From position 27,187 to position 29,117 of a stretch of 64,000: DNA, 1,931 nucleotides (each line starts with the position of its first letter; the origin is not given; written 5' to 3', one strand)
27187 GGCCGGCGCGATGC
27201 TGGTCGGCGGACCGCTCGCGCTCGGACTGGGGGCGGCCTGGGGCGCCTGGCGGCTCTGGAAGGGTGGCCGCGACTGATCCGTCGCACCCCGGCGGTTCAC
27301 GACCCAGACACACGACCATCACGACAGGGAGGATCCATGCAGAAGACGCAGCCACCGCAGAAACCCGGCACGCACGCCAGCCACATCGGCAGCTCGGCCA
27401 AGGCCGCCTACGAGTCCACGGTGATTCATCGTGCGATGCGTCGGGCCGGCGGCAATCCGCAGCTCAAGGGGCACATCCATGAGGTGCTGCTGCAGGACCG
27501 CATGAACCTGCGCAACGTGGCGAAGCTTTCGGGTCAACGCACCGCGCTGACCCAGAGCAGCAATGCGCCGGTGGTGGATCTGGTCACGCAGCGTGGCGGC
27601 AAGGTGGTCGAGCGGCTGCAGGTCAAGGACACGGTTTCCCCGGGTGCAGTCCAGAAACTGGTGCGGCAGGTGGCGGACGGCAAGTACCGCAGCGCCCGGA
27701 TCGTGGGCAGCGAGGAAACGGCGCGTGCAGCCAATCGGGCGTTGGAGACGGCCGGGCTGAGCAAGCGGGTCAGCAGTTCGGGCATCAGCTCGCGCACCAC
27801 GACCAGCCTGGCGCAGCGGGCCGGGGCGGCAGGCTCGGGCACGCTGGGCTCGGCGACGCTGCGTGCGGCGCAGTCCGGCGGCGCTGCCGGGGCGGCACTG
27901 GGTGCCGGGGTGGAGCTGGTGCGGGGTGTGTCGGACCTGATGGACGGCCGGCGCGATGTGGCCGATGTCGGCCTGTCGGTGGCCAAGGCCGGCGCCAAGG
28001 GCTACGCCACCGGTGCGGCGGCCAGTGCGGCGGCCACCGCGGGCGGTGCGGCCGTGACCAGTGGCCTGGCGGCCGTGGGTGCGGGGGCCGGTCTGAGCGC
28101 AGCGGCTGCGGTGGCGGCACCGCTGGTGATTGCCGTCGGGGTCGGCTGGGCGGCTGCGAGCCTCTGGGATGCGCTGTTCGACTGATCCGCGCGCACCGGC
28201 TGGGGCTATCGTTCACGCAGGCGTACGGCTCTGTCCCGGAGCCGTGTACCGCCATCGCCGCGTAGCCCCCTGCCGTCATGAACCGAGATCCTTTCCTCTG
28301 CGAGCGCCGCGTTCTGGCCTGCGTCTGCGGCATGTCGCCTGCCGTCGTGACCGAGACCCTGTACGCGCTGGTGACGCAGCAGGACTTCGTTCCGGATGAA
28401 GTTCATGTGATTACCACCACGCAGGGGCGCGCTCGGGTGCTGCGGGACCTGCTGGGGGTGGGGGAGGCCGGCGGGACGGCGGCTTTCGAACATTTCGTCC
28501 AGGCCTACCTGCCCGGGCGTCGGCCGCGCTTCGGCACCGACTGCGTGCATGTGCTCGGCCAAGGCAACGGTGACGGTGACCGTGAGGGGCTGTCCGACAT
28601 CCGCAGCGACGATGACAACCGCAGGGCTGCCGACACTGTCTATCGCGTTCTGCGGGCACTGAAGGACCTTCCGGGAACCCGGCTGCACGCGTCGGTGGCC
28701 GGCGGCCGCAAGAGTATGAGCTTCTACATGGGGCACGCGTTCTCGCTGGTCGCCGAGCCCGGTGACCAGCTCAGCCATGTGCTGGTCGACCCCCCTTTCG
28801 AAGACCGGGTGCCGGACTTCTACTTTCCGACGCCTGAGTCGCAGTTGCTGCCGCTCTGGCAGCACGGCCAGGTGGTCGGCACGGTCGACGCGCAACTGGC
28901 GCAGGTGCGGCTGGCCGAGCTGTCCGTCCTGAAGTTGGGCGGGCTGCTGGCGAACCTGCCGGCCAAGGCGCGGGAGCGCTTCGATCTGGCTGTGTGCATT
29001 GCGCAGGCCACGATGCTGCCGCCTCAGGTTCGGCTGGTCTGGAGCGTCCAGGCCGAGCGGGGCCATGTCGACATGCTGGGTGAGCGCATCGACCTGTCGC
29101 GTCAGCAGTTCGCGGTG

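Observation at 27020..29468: Two glycine-zipper membrane proteins plus a second NE0113 CARF paralogue: candidate membrane-acting ancillary module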

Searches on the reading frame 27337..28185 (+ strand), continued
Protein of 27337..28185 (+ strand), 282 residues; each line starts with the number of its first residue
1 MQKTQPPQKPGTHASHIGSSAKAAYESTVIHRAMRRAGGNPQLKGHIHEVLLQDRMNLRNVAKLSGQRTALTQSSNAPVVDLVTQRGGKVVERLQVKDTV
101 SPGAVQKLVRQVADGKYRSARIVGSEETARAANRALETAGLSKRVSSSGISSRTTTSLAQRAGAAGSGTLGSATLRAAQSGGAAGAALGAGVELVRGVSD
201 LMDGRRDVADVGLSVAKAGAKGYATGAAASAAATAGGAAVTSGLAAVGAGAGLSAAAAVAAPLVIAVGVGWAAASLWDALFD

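Call 72: search_protein_families(library=pfam, max_evalue=10, proteins=[L034:11227-12435:+, L029:8461-9678:+])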
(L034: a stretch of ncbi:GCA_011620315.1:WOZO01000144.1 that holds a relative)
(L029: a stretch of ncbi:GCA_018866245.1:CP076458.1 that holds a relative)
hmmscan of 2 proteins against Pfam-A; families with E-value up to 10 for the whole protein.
L034:11227-12435:+ (402 aa): 2 families
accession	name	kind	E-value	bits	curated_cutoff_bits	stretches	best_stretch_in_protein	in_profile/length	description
PF12873.12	DUF3825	-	2.5e-63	214.3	27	1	134-398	6-238/238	Domain of unknown function (DUF3825)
PF12872.13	OST-HTH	-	8.2e-10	38.8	23.8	1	7-73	7-66/71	OST-HTH/LOTUS domain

L029:8461-9678:+ (405 aa): 5 families
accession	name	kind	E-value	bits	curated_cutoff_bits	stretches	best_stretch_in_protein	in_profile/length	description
PF12873.12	DUF3825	-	1.6e-11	44.7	27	1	183-389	24-223/238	Domain of unknown function (DUF3825)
PF00992.25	Troponin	-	0.033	14.9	26.2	1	123-171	44-91/134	Troponin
PF03333.19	PapB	-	0.038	14.5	29.4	1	99-116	48-65/91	Adhesin biosynthesis transcription regulatory protein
PF17775.7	YchJ_M-like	-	0.13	13.5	22.7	1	90-160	10-78/99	YchJ, middle NTF2-like domain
PF08340.16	YicC-like_C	-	0.32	11.6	27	1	2-34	32-64/120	Endoribonuclease YicC-like, C-terminal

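Call 74: search_protein_families(library=pfam, max_evalue=0.1, proteins=[L034:12462-14090:+, L033:13838-15220:+, L033:11428-13830:+, L015:8141-9757:-])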
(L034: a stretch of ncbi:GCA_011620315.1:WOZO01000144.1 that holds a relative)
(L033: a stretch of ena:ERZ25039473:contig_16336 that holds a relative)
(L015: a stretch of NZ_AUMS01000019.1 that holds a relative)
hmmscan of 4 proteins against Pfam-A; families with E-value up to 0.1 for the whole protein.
L034:12462-14090:+ (542 aa): 2 families
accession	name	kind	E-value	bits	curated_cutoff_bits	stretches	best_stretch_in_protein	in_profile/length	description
PF00293.34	NUDIX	-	0.0033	17.9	21.1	1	139-234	7-78/134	NUDIX domain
PF01965.30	DJ-1_PfpI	-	0.026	14.8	26.6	0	164-197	66-99/165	DJ-1/PfpI family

L033:13838-15220:+ (460 aa): 1 family
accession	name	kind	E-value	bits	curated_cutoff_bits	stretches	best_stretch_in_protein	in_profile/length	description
PF01601.21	CoV_S2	-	0.0056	15.8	40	1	322-375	427-478/521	Coronavirus spike glycoprotein S2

L033:11428-13830:+ (800 aa): 3 families
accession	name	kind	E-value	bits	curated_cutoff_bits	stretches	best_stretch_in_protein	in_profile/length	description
PF08238.18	Sel1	-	7.5e-24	83.7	30.7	4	54-90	1-36/36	Sel1 repeat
PF02518.31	HATPase_c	-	0.042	14.7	26.4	0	702-751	6-55/111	Histidine kinase-, DNA gyrase B-, and HSP90-like ATPase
PF14855.11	PapJ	-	0.091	12.9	25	0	720-754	70-104/187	Pilus-assembly fibrillin subunit, chaperone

L015:8141-9757:- (539 aa): 0 families

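Call 75: search_protein_families(library=padloc, max_evalue=0.1, proteins=[L034:12462-14090:+, L034:11227-12435:+, L033:13838-15220:+, L033:11428-13830:+, L015:8141-9757:-])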
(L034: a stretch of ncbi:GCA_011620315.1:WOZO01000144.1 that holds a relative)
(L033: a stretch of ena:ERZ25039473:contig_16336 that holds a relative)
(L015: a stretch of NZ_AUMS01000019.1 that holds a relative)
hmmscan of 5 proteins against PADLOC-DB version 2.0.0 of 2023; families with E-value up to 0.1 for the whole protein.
L034:12462-14090:+ (542 aa): 1 family
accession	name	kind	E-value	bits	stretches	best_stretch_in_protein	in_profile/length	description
PDLC04899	PDC-S07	-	0.021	12.5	0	202-215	50-63/135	-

L034:11227-12435:+ (402 aa): 0 families

L033:13838-15220:+ (460 aa): 0 families

L033:11428-13830:+ (800 aa): 1 family
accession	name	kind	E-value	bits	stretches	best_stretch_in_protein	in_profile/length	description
PDLC03739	RT_Ec107-like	-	0.025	11.9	1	400-448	107-155/307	retron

L015:8141-9757:- (539 aa): 0 families

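Call 79: search_dna_similar(query=window:27337-28185:+, collection=plasmids, mode=protein, max_evalue=0.00001, max_rows=25)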
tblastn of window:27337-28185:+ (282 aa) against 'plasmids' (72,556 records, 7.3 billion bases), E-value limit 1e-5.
No match.

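Call 80: search_dna_similar(query=window:27337-28185:+, collection=phages, mode=protein, max_evalue=0.00001, max_rows=15)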
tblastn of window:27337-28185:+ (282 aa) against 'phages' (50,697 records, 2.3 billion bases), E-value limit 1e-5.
Records with a match: 1; places in all: 1; records where one place covers at least 80% of the query: 0.
Best place of each record, by identity: <60% 1.
By first word of the organism name: Bacteriophage 1.
By host as written in the record: - 1.
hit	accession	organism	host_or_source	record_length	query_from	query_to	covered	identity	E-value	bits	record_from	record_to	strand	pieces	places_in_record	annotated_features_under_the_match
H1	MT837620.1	Bacteriophage sp.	human fecal samples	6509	14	143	46%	36.4%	2e-11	70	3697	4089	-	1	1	record has no annotation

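Call 81: find_encoding_contigs(protein=P0002, flank=8000, max_places=3)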
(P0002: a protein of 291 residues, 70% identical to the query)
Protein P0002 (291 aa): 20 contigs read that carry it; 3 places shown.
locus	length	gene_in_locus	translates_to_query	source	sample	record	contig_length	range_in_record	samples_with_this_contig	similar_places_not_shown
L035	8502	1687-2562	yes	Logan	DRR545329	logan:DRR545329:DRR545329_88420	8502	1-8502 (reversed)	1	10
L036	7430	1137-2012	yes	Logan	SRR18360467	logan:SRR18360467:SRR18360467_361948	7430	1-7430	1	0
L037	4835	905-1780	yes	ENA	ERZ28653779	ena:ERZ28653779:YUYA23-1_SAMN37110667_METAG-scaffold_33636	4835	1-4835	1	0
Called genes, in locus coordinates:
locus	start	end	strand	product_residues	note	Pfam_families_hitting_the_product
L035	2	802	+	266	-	?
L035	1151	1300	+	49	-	-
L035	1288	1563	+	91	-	PF09827:CRISPR_Cas2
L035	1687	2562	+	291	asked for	-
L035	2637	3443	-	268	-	PF13672:PP2C_2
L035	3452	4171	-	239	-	PF00092:VWA, PF13519:VWA_2 (weak)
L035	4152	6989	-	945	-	PF00069:Pkinase (weak)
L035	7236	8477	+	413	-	PF09623:Cas_NE0113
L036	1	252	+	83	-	?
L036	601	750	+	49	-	-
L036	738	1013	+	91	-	PF09827:CRISPR_Cas2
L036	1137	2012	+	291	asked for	-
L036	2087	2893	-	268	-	PF13672:PP2C_2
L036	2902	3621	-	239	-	PF00092:VWA, PF13519:VWA_2 (weak)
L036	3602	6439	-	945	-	PF00069:Pkinase (weak)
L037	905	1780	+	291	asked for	-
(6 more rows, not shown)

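Call 82: find_encoding_contigs(protein=P0001, flank=5000, max_places=2)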
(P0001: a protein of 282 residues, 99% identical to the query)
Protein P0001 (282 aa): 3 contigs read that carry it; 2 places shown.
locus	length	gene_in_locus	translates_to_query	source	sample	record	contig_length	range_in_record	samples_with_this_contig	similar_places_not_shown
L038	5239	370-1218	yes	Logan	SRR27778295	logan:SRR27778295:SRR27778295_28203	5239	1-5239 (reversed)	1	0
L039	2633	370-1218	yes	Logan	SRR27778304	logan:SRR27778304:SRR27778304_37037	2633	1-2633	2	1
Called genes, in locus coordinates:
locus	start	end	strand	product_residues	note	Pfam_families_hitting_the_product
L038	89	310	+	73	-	-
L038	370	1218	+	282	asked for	-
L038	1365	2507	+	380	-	PF09623:Cas_NE0113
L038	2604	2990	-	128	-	PF01850:PIN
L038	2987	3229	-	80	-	PF02604:PhdYeFM_antitox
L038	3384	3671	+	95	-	PF09827:CRISPR_Cas2 (weak)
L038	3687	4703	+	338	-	PF01867:Cas_Cas1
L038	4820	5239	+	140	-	?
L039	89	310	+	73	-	-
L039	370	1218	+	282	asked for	-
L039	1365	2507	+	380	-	PF09623:Cas_NE0113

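Call 85: find_related_loci(query=A1, collection=metagenome_contigs, flank=10000)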
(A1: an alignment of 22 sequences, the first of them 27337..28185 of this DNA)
Query A1 (282 aa) in metagenome_contigs; peptide patterns used: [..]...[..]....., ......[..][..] (x = any residue, [..] = any of these).
430 stretches matched a pattern; 52 encode a relative of the query (tblastn E <= 1e-3); 51 distinct loci.
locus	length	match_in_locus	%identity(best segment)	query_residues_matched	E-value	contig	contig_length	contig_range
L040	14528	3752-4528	60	22-282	8e-88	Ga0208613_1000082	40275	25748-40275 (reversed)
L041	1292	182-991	56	12-282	1e-93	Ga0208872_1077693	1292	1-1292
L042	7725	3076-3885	52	2-282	1e-81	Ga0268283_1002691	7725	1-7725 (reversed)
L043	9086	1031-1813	64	20-282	1e-81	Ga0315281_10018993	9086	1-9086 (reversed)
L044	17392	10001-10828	58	9-282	7e-81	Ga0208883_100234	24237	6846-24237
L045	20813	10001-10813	58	15-282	1e-77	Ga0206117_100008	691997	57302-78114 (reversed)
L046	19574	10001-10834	65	2-282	3e-77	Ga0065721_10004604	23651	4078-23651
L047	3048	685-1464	59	21-282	6e-78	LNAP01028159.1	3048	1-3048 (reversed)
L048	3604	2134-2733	62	22-221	3e-73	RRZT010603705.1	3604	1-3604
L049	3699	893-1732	48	1-282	4e-73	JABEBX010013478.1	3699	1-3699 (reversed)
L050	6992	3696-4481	57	21-282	5e-71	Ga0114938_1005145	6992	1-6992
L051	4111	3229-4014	57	21-282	5e-71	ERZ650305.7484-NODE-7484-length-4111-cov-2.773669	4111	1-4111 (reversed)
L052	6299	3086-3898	56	12-282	5e-71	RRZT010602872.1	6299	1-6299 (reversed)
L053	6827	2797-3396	59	22-221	8e-71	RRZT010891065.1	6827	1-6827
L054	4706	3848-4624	56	22-282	9e-70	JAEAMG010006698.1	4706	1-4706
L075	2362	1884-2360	58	12-171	3e-56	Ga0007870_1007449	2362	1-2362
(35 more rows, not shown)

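Call 87: search_solved_structures(query=L034:12462-14090:+, max_evalue=1)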
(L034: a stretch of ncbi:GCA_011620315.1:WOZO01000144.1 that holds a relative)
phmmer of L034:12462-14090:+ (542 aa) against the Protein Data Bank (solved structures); distinct sequences matched with E-value up to 1: 5.
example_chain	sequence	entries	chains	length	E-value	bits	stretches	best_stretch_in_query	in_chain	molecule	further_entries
4jzu_A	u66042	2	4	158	0.066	14.8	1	137-187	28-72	RNA PYROPHOSPHOHYDROLASE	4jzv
4jzs_A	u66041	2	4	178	0.24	13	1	137-180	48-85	dGTP pyrophosphohydrolase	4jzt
7xao_A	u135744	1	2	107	0.39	12.3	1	364-416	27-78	Thioredoxin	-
2rfl_A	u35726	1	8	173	0.6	11.7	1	71-121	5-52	Putative phosphohistidine phosphatase SixA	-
3grn_A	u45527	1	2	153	0.66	11.5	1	135-184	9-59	MutT related protein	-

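Call 88: search_protein_families(library=ncbifam, max_evalue=0.1, proteins=[L034:12462-14090:+, L034:11227-12435:+, L015:8141-9757:-])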
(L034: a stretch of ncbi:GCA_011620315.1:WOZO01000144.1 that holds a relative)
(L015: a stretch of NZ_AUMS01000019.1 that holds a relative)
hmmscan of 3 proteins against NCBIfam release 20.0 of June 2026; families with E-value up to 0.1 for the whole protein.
L034:12462-14090:+ (542 aa): 0 families

L034:11227-12435:+ (402 aa): 0 families

L015:8141-9757:- (539 aa): 0 families

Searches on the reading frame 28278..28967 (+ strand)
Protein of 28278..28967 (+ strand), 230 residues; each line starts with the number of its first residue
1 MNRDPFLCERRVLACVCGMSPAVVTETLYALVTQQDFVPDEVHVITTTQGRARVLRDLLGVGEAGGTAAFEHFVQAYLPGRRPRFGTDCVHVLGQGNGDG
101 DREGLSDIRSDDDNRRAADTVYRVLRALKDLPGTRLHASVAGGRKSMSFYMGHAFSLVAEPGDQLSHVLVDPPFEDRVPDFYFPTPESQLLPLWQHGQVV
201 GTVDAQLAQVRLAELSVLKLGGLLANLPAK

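Call 99: find_homologous_proteins(query=window:28278-28967:+, max_evalue=0.001)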
Query window:28278-28967:+ (230 aa): 3846 proteins with E <= 0.001 among 5547 candidates; the best 120 are listed.
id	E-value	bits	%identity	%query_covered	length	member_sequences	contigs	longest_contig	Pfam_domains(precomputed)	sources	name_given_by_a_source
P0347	3.6e-130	450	96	92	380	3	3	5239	PF09623.17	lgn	-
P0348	1.8e-71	258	57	96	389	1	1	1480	PF09623.17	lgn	-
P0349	4.4e-68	247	58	95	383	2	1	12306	PF09623.17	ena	-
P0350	3.0e-67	244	57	97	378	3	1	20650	PF09623.17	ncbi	ncbi:MAG: hypothetical protein RL654_908 [Pseudomonadota bacterium]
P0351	3.3e-67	244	57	95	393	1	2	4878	PF09623.17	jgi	jgi:CRISPR-associated protein (TIGR02584 family)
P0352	2.5e-66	241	57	95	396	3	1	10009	PF09623.17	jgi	jgi:CRISPR-associated protein (TIGR02584 family)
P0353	5.5e-66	240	57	98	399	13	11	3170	PF09623.17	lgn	-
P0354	9.0e-66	239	57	97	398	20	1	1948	PF09623.17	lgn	-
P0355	1.1e-65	239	57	96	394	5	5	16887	PF09623.17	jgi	jgi:CRISPR-associated protein (TIGR02584 family)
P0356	1.9e-65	238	57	96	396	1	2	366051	PF09623.17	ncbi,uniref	ncbi:MAG: CRISPR-associated ring nuclease Csm6 [Leptothrix ochracea]|uniref:CRISPR-associated ring n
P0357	2.7e-64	235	57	96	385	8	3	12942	PF09623.17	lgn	-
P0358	4.1e-64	234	55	98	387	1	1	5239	PF09623.17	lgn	-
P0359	3.7e-63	231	56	96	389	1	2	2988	PF09623.17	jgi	jgi:CRISPR-associated protein (TIGR02584 family)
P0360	1.2e-62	229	56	96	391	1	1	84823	PF09623.17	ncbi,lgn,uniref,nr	ncbi:CRISPR-associated ring nuclease Csm6 [Sphaerotilus uruguayifluvii]|uniref:CRISPR-associated pro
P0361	1.1e-60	223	57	92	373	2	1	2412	PF09623.17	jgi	jgi:CRISPR-associated protein (TIGR02584 family)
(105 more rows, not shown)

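Call 101: find_encoding_contigs(protein=P0360, flank=10000, max_places=1)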
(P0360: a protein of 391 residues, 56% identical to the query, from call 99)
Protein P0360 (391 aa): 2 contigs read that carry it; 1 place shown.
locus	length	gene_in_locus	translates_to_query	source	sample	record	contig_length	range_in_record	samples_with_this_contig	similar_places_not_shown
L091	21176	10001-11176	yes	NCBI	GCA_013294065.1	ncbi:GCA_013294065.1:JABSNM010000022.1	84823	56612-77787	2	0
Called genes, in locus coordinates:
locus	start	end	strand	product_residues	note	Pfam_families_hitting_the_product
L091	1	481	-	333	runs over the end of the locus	PF08401:ArdcN, PF18818:MPTase-PolyVal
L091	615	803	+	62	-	-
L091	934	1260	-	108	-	-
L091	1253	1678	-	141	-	PF08780:NTase_sub_bind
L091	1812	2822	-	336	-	PF27225:AF_1859_N, PF10040:CRISPR_Cas6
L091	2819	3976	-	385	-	PF03787:RAMPs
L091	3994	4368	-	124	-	PF09701:Cas_Cmr5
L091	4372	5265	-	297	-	PF03787:RAMPs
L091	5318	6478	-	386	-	PF09700:Cas_Cmr3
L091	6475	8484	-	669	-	PF12469:Cmr2_N, PF22335:Cas10-Cmr2_palm2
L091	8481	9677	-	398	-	PF03787:RAMPs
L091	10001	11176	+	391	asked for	PF09623:Cas_NE0113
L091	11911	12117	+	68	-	-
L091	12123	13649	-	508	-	PF23400:CARF_Card1 (weak)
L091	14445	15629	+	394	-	-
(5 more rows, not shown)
